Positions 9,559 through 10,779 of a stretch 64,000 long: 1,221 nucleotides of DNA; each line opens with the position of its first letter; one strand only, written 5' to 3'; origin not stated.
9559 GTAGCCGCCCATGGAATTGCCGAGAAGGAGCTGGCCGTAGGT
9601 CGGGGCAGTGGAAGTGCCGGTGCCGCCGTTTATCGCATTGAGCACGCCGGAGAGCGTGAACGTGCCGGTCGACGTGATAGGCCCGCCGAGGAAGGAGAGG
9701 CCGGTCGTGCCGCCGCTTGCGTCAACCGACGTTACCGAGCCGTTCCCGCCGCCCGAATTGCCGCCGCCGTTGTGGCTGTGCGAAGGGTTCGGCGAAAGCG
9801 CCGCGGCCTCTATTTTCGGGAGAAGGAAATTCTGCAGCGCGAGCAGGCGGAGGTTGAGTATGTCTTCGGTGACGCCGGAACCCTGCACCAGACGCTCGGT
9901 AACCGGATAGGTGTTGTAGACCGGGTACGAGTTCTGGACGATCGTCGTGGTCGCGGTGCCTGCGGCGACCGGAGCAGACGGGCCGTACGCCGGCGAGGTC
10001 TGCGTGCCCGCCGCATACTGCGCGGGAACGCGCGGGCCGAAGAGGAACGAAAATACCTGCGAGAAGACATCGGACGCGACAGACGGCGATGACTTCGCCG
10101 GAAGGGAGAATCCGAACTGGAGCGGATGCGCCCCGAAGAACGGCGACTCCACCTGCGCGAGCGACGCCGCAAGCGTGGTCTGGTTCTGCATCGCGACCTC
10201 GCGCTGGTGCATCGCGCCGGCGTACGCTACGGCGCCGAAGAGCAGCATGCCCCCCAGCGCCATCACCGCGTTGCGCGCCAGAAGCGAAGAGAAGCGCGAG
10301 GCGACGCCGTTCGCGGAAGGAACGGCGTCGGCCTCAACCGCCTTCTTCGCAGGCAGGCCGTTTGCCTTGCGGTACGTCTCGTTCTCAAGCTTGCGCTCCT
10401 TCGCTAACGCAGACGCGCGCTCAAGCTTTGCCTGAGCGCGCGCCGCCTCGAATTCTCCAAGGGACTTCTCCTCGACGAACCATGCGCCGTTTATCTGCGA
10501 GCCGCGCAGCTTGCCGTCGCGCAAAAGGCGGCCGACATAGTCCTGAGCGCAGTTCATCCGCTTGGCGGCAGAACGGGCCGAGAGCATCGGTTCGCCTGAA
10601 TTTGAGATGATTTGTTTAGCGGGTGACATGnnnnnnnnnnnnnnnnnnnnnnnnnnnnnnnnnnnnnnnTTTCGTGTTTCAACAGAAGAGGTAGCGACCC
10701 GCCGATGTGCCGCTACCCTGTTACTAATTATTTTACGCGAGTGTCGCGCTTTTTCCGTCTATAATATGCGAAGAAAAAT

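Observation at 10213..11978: Two adjacent genes share a membrane-tethered HTH_17 (excisionase-like) N-terminal module: a candidate novel anchoring or ToxR/RodZ-like architecture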

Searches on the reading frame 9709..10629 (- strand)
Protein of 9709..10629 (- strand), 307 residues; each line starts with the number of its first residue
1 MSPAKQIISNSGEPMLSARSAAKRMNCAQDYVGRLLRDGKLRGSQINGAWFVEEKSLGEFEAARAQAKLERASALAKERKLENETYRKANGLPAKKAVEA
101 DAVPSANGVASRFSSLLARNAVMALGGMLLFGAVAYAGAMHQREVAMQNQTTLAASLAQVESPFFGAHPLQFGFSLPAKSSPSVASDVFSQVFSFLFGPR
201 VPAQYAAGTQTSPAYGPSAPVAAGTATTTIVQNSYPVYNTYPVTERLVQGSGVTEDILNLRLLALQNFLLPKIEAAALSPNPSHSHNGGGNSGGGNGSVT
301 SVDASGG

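Call 6: search_protein_families(library=pfam, proteins=[window:9709-10629:-], max_evalue=10)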
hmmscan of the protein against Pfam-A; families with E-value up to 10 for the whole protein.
seq(307 aa): 1 family
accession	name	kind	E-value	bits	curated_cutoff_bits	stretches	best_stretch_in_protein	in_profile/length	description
PF12728.13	HTH_17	-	0.018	15.8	27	1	16-61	2-47/51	Helix-turn-helix domain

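Call 7: search_protein_families(library=ncbifam, proteins=[window:9709-10629:-], max_evalue=10)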
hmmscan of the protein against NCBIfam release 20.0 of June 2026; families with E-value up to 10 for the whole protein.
seq(307 aa): 1 family
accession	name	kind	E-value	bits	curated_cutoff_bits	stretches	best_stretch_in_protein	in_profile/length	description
TIGR01764.1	excise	domain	0.0092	16.3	28.8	1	16-45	2-31/49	excisionase family DNA-binding protein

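Call 10: find_homologous_proteins(query=window:9769-10629:-, max_evalue=0.001)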
Query seq(287 aa) (287 aa): 1 proteins with E <= 0.001 among 8000 candidates.
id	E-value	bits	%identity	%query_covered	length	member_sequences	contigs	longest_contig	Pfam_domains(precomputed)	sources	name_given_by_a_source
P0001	4.3e-39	153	45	72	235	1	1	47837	-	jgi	jgi:hypothetical protein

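Call 12: find_encoding_contigs(protein=P0001, flank=10000, max_places=4)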
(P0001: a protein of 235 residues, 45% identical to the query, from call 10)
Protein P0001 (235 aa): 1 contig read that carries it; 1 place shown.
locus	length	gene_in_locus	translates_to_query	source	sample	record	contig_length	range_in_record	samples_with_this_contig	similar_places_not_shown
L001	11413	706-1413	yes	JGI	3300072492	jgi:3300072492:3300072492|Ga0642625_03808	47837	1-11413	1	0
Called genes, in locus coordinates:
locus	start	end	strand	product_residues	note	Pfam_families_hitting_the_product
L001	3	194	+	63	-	?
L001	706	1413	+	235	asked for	-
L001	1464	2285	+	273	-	-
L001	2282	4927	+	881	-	-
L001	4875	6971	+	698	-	-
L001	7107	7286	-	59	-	-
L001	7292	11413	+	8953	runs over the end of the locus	-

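Call 77: search_protein_families(library=padloc, proteins=[window:9769-10629:-], max_evalue=0.1)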
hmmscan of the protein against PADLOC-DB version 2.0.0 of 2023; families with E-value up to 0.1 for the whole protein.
seq(287 aa): 1 family
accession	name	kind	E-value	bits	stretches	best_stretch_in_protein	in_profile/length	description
PDLC04133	mad1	-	0.024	12.9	1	13-60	3-50/60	mads_1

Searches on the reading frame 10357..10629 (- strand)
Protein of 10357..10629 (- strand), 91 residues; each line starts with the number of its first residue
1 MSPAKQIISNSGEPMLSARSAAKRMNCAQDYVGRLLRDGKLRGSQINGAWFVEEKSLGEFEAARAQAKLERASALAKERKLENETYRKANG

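Call 15: find_homologous_proteins(query=A1, max_evalue=0.001)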
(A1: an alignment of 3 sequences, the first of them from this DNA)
Query A1 (3 sequences) (74 aa, profile of the alignment): 24 proteins with E <= 0.001 among 164 candidates.
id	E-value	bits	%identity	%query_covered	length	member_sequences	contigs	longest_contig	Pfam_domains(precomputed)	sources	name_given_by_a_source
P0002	3.3e-25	105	65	92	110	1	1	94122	PF12728.14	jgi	jgi:hypothetical protein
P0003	2.8e-24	102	36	74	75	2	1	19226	-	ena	-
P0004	5.7e-23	98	71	78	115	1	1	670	-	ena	-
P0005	1.1e-22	97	33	81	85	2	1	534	-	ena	-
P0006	1.4e-22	97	40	68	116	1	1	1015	-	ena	-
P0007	1.6e-22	97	57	97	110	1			PF12728.14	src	-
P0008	2.4e-22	96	38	86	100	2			-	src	-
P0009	2.5e-22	96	39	77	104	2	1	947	-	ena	-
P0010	2.0e-21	93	38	68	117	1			-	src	-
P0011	6.4e-21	92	38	68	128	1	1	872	-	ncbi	-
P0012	7.9e-21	91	36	68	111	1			-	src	-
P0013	1.1e-20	91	38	68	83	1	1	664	-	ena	-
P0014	4.4e-20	89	38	68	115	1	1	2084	-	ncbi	-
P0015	9.1e-20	88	38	68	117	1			-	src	-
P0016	1.1e-19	88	42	68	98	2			-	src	-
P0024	4.5e-13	67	42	81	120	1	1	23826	PF12728.14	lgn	-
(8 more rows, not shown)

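Call 18: find_encoding_contigs(protein=P0002, flank=10000, max_places=3)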
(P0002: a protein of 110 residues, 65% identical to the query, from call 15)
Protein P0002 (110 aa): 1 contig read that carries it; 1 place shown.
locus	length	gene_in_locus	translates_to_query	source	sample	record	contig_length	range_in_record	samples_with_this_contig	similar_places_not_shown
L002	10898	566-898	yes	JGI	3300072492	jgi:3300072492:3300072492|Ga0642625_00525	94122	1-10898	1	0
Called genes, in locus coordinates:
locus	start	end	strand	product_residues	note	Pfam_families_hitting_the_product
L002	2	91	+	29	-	?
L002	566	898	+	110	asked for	PF12728:HTH_17 (weak)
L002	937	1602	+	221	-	-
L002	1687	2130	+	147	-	-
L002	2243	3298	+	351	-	-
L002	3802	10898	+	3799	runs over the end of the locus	PF08309:LVIVD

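Call 52: predict_structure(alignment_id=A5)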
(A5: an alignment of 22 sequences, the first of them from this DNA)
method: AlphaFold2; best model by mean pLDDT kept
length: 91 residues; sequences in the alignment: 22
mean_pLDDT: 88.9   pTM: 0.64
mean pLDDT of the five models: 88.9, 88.4, 88.0, 86.8, 86.3
residues with pLDDT >= 90: 68; 70-90: 17; 50-70: 6; < 50: 0
segments of 3 or more residues with pLDDT < 50: none
pLDDT, mean of each block of 10 residues (from residue 1): 68 89 93 94 91 93 93 94 87 69
secondary structure, 60 per line:
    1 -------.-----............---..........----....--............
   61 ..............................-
elements in order: E14-17 H18-25 H29-38 E43-46 E49-53 H54-90
